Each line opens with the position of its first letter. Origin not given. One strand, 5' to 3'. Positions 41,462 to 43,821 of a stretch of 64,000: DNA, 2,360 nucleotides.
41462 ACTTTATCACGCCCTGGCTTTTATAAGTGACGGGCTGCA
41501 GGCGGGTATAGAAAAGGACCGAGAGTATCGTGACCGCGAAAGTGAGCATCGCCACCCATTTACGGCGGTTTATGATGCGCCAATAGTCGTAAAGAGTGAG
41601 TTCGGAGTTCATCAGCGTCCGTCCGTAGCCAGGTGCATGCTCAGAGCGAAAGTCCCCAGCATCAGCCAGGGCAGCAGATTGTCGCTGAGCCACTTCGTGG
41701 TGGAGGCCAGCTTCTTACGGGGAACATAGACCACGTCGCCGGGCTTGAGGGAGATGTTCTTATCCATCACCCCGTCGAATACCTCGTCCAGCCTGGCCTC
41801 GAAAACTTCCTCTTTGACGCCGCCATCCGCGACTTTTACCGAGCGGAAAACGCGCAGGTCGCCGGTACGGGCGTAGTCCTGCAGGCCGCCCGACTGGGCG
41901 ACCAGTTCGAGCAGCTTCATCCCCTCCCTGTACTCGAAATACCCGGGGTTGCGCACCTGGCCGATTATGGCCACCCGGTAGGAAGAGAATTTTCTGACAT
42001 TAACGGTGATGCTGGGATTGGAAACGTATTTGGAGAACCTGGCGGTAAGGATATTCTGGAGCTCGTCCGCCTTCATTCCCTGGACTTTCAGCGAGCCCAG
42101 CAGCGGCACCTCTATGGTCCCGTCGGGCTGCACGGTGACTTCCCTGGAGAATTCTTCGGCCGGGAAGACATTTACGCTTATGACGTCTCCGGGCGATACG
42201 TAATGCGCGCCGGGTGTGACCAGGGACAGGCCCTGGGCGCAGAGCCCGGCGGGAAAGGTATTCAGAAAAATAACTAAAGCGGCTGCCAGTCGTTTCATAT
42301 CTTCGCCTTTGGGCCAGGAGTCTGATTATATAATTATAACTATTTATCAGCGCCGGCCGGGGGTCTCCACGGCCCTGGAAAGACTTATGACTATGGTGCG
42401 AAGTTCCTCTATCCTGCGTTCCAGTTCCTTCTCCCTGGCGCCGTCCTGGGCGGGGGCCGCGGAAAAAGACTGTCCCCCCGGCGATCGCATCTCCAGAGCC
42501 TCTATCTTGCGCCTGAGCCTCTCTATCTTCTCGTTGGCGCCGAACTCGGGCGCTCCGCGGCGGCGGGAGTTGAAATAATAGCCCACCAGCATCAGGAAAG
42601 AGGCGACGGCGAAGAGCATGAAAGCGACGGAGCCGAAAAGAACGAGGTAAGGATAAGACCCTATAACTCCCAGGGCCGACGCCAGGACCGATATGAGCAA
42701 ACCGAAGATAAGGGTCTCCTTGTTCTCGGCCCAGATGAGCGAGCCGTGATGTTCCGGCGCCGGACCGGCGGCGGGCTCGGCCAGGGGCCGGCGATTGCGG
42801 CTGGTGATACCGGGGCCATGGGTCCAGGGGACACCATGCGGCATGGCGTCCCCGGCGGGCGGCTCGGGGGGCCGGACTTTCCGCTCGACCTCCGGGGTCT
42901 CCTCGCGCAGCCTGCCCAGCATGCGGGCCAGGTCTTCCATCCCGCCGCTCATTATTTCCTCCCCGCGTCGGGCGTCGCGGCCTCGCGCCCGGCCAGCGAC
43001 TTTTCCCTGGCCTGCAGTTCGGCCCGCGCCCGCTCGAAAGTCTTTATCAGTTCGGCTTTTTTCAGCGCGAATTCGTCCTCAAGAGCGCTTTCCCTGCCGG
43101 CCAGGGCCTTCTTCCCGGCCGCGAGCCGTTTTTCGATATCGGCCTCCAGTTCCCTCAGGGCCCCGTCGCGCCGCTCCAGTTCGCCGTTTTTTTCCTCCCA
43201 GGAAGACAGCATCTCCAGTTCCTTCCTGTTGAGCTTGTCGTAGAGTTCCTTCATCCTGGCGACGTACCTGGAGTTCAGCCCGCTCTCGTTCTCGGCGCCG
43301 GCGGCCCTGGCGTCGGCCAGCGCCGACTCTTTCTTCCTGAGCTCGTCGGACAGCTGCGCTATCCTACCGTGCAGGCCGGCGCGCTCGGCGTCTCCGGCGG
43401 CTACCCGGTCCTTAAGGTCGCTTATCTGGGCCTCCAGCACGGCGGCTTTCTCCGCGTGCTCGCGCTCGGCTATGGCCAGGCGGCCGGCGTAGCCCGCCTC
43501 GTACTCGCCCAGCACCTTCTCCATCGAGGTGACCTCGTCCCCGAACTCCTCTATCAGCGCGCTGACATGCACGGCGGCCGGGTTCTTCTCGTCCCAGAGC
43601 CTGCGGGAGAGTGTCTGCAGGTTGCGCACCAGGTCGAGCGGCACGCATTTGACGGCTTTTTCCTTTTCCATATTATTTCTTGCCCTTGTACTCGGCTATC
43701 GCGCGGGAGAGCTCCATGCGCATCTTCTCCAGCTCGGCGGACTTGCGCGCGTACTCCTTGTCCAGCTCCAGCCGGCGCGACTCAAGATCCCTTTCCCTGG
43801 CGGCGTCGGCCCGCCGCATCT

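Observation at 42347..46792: Translationally coupled three-gene operon of coiled-coil proteins (1039 + 239 + 201 aa, the last membrane-anchored) heading the glycan export locus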

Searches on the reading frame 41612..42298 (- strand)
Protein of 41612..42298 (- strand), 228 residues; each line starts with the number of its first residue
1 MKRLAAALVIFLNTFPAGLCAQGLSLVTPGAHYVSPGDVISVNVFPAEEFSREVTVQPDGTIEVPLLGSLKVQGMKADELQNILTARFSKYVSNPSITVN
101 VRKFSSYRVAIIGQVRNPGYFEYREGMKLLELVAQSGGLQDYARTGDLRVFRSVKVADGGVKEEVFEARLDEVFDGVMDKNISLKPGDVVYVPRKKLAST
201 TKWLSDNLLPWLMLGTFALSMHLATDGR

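Call 70: search_protein_families(library=pfam, proteins=[window:41612-42298:-], max_evalue=0.0001)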
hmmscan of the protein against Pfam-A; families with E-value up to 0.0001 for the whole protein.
window:41612-42298:- (228 aa): 3 families
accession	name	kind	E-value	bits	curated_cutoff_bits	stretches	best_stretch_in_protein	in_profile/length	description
PF02563.21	Poly_export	-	1.3e-21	76.9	28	1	34-101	9-76/77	Polysaccharide biosynthesis/export protein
PF10531.15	SLBB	-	7.5e-11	42.1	27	1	109-160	2-49/55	SLBB domain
PF22461.2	SLBB_2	-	2.1e-10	41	27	1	108-192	2-79/79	SLBB domain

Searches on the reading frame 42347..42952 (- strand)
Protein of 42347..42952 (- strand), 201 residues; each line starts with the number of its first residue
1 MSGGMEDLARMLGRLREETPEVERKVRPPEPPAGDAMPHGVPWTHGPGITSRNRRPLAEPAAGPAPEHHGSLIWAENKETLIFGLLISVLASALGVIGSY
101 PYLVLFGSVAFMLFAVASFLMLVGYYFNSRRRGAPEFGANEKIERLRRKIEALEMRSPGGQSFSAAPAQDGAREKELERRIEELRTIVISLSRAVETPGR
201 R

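Call 5: search_protein_families(library=pfam, proteins=[window:42347-42952:-], max_evalue=1)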
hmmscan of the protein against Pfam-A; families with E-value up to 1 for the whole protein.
window:42347-42952:- (201 aa): 4 families
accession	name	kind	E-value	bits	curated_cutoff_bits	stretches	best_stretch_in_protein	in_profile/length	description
PF07332.16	Phage_holin_3_6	-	0.028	14.9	28.4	1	81-153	47-115/116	Putative Actinobacterial Holin-X, holin superfamily III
PF07584.16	BatA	-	0.069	14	25.9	1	106-153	4-51/77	Aerotolerance regulator N-terminal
PF20990.2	DUF2207_C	-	0.22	11.7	33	1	83-154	137-207/247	Predicted membrane protein (DUF2207) C-terminal domain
PF00746.26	Gram_pos_anchor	-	0.56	10.7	20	0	80-96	20-36/43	LPXTG cell wall anchor motif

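Call 6: search_protein_families(library=ncbifam, proteins=[window:42347-42952:-], max_evalue=1)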
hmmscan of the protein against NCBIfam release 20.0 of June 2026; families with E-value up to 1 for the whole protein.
window:42347-42952:- (201 aa): 1 family
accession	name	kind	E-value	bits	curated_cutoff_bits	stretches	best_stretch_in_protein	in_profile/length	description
NF043076.1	PHA_gran_PhaM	subfamily_domain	0.47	10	38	1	175-187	10-22/52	PhaM family polyhydroxyalkanoate granule multifunctional regulatory protein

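Call 16: find_homologous_proteins(query=window:42347-42952:-, max_evalue=0.001)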
Query window:42347-42952:- (201 aa): 15 proteins with E <= 0.001 among 1266 candidates.
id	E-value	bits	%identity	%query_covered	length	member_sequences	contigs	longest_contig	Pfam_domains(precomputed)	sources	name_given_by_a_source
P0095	2.5e-126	437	100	100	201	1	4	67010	-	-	-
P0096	1.7e-97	343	81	100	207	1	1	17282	-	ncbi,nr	ncbi:MAG: hypothetical protein RQ748_02895 [Elusimicrobiales bacterium]|nr:hypothetical protein [Elu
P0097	3.0e-97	342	80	100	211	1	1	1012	-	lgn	-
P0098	5.1e-97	341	80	100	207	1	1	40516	-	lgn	-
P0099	2.4e-95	336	82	100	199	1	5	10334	-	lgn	-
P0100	3.3e-94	332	82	100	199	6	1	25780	-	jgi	jgi:hypothetical protein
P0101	6.6e-94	331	80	100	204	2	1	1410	-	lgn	-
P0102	5.5e-91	322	79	100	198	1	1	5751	-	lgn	-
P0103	2.5e-88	313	77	100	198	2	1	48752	-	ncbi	-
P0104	2.6e-84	300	76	100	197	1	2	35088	-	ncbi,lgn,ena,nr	ncbi:MAG TPA: hypothetical protein DDW67_05700 [Elusimicrobia bacterium]|nr:hypothetical protein [El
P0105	3.4e-36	143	70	54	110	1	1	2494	-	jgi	jgi:hypothetical protein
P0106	4.4e-31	126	41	98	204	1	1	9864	-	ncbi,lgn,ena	-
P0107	2.0e-29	121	41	98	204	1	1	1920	-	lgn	-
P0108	6.3e-27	113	47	64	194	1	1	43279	-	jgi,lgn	jgi:hypothetical protein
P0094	2.2e-20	91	62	42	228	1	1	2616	-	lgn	-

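Call 74: search_protein_families(library=phrogs, proteins=[window:42347-42952:-], max_evalue=0.01)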
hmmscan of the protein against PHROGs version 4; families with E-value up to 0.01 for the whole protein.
window:42347-42952:- (201 aa): 0 families

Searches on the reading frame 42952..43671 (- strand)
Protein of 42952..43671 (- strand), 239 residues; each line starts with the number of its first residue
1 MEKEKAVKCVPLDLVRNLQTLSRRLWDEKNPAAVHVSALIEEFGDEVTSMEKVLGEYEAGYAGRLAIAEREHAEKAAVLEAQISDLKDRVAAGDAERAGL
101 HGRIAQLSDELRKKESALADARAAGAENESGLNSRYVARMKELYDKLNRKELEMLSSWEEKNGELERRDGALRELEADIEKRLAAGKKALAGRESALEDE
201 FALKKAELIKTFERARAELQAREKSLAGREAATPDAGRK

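Call 5: search_protein_families(library=pfam, proteins=[window:42952-43671:-], max_evalue=1)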
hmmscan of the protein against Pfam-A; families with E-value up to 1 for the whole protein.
window:42952-43671:- (239 aa): 10 families
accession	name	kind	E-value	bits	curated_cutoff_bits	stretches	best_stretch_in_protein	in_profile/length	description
PF20667.3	Sec10_N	-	0.022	15.3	27.4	1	39-117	4-85/118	Exocyst complex component Sec10, N-terminal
PF01763.21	Herpes_UL6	-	0.094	11.7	27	1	77-148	367-438/562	Herpesvirus UL6 like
PF03961.19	FapA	-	0.12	12.4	31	1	100-200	154-252/272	Flagellar Assembly Protein A beta solenoid domain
PF00261.25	Tropomyosin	-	0.14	12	38.6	1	72-203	18-157/242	Tropomyosin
PF04102.17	SlyX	-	0.21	12.7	30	1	75-123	11-59/67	SlyX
PF14353.12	CpXC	-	0.58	10.6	25.4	0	54-85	87-114/121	CpXC protein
PF03938.19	OmpH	-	0.63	10.7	32.4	0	49-148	6-101/141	Outer membrane protein (OmpH-like)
PF14362.11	DUF4407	-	0.7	9.6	31.3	0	71-206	116-234/297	Domain of unknown function (DUF4407)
PF18052.6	Rx_N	-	0.76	10.4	27.7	0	82-129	5-52/93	Rx N-terminal domain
PF10186.14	ATG14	-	0.96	8.9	33.2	1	44-153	50-141/347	Vacuolar sorting 38 and autophagy-related subunit 14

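Call 6: search_protein_families(library=ncbifam, proteins=[window:42952-43671:-], max_evalue=1)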
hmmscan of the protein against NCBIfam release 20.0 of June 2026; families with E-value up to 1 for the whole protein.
window:42952-43671:- (239 aa): 5 families
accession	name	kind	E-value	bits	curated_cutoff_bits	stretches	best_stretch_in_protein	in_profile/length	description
TIGR02169.1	SMC_prok_A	equivalog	0.00013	19.8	729.4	1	17-223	274-878/1165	chromosome segregation protein SMC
NF033930.1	pneumo_PspA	exception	0.0081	14.9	850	1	68-233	207-364/659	pneumococcal surface protein A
NF045780.1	TrlF_fam_ATP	equivalog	0.13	10.9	350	1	80-221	563-705/944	TrlF family AAA-like ATPase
TIGR01843.1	type_I_hlyD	subfamily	0.18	10.8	208.65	1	36-220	79-255/422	HlyD family type I secretion periplasmic adaptor subunit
NF052320.1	Cbp1_fam_LP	subfamily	0.2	11.1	90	1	81-149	102-172/286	Cbp1 family collagen-binding glycoprotein adhesin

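Call 15: find_homologous_proteins(query=window:42952-43671:-, max_evalue=0.001)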
Query window:42952-43671:- (239 aa): 21 proteins with E <= 0.001 among 8000 candidates.
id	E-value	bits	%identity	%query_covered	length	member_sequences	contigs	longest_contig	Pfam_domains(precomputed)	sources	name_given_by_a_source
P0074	6.4e-139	479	100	100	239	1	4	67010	-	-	-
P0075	1.3e-100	354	80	100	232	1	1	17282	-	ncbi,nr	ncbi:MAG: hypothetical protein RQ748_02900 [Elusimicrobiales bacterium]|nr:hypothetical protein [Elu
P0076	4.1e-100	352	79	100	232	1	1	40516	-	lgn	-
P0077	1.1e-99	351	79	100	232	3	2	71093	-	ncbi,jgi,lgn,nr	ncbi:MAG: hypothetical protein RDU13_04220 [Elusimicrobiales bacterium]|jgi:hypothetical protein|nr:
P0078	1.3e-99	351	78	100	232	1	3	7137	-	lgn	-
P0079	1.6e-99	350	78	100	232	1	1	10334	-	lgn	-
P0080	7.9e-99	348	78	100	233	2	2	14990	-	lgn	-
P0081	9.8e-99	348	77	100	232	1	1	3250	-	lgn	-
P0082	2.9e-98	346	77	100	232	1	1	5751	-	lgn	-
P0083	3.2e-52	196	48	97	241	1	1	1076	-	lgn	-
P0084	9.2e-52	194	47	99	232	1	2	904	-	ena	-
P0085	1.4e-51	194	47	97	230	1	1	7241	-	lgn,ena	-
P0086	2.5e-51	193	47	99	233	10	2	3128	-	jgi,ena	-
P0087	2.8e-51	193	47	99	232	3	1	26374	-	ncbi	-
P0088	5.9e-51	192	48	95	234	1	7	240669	-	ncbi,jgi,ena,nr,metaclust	ncbi:MAG: hypothetical protein A2X35_06150 [Elusimicrobia bacterium GWA2_61_42]|nr:MAG: hypothetical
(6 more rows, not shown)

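Call 67: predict_structure(alignment_id=A3)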
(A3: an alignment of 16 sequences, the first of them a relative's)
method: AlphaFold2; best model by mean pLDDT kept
length: 239 residues; sequences in the alignment: 16
mean_pLDDT: 86.3   pTM: 0.38
mean pLDDT of the five models: 86.3, 84.5, 83.5, 82.7, 82.1
residues with pLDDT >= 90: 163; 70-90: 34; 50-70: 29; < 50: 13
segments of 3 or more residues with pLDDT < 50: 1-7, 234-239
pLDDT, mean of each block of 10 residues (from residue 1): 46 72 64 62 79 90 94 96 97 95 95 95 91 95 98 98 98 97 96 96 95 93 79 47
secondary structure, 60 per line:
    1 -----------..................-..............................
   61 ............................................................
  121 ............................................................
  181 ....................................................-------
elements in order: H12-29 H31-232

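Call 74: search_protein_families(library=phrogs, proteins=[window:42952-43671:-], max_evalue=0.01)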
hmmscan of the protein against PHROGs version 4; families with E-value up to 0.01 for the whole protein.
window:42952-43671:- (239 aa): 0 families

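Call 80: search_protein_families(library=pfam, alignment_id=A3, max_evalue=0.01)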
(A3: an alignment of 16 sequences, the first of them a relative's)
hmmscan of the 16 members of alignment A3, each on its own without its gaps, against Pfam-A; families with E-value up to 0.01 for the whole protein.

A. member 1, P0074 (239 aa): 0 families

B. families by the number of members that match (of 16 scanned): 9 families
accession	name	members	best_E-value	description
PF25443.1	ANG-1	6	0.00023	ANG-1-like domain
PF10186.14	ATG14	3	0.0024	Vacuolar sorting 38 and autophagy-related subunit 14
PF20667.3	Sec10_N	2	2.2e-06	Exocyst complex component Sec10, N-terminal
PF10241.14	KxDL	1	0.00036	Uncharacterized conserved protein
PF00261.25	Tropomyosin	1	0.00085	Tropomyosin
PF19220.6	Rod_CreS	1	0.001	Crescentin, rod domain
PF25764.1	KIF21A_4th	1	0.004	KIF21A-like domain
PF13851.11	GAS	1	0.0045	Growth-arrest specific micro-tubule binding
PF22315.2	PF0095-like_C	1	0.0098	PF0095-like, C-terminal domain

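Call 83: fold_search(model_id=the predicted structure, library=pdb)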
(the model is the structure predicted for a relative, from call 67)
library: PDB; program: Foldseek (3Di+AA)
matches with E <= 10: 0; with E <= 0.001: 0
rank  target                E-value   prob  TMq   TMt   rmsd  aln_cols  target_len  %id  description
